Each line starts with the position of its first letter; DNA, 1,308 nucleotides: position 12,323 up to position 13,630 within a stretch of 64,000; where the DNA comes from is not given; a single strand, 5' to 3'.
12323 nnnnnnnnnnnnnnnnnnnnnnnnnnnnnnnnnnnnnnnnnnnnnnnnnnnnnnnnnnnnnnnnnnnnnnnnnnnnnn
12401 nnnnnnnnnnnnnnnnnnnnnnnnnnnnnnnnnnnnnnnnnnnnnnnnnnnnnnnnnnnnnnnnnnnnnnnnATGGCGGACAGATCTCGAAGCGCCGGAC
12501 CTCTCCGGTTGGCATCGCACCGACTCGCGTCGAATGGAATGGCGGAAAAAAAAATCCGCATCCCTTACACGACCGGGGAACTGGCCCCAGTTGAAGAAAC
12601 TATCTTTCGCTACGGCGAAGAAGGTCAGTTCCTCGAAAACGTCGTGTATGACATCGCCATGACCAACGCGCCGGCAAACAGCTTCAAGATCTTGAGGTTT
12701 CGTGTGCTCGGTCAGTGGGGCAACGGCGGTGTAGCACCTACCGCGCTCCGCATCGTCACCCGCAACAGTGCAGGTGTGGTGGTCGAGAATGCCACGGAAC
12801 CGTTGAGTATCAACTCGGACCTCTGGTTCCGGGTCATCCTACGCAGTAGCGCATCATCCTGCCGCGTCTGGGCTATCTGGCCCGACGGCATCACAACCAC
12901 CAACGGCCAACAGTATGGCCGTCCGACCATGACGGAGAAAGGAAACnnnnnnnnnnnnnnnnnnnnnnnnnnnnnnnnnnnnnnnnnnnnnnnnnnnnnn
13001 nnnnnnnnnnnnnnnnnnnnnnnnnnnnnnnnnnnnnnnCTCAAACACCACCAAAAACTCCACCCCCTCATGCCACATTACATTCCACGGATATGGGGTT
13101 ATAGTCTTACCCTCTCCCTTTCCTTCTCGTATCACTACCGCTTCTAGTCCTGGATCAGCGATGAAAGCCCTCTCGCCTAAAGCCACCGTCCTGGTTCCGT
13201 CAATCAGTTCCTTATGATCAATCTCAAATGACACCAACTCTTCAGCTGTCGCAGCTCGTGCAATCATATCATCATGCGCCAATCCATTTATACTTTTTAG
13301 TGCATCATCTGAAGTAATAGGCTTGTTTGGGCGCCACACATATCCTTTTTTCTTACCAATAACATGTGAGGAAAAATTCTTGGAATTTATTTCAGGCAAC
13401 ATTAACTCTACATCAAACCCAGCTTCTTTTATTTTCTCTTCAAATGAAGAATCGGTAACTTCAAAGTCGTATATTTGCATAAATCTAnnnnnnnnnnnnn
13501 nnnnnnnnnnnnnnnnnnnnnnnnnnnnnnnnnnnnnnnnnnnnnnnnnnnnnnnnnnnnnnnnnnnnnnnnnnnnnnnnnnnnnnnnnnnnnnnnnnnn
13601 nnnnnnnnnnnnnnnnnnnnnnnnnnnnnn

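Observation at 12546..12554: A9 homopolymer splits a ~400-aa secreted protein gene into two overlapping ORFs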

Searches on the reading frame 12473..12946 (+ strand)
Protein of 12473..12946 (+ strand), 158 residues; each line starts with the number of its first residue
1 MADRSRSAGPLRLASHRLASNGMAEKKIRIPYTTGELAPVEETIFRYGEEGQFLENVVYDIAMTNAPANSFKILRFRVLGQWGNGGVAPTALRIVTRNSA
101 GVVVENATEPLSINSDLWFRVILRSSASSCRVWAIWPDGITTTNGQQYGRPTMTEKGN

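Call 47: list_cluster_members(proteins=[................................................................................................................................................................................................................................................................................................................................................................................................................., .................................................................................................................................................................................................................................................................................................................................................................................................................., window:12473-12946:+, window:11473-11736:+, window:11488-11736:+, window:13491-14651:-])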
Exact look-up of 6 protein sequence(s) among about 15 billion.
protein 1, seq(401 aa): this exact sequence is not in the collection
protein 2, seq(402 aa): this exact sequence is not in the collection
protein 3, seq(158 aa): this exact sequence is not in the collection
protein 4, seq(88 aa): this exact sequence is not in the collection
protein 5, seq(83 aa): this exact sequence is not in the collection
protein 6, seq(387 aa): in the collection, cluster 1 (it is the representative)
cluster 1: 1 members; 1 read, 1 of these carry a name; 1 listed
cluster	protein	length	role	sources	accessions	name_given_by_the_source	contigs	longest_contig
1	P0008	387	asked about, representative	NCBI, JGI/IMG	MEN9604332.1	MAG: hypothetical protein RJB39_17 [Candidatus Parcubacteria bacterium] | glycosyltransferase involved in cell wall biosynthesis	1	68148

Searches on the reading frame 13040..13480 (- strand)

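Call 6: search_protein_families(library=pfam, proteins=[window:13040-13480:-], max_evalue=1)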
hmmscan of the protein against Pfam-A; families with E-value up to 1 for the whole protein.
seq(147 aa): 1 family
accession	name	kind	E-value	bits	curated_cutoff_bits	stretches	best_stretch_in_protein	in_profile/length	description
PF19691.4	DUF6192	-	0.045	13.8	27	1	48-82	55-89/248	Family of unknown function (DUF6192)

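Call 60: search_protein_families(library=phrogs, proteins=[window:13040-13480:-], max_evalue=0.1)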
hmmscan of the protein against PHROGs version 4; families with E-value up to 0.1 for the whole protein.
seq(147 aa): 0 families
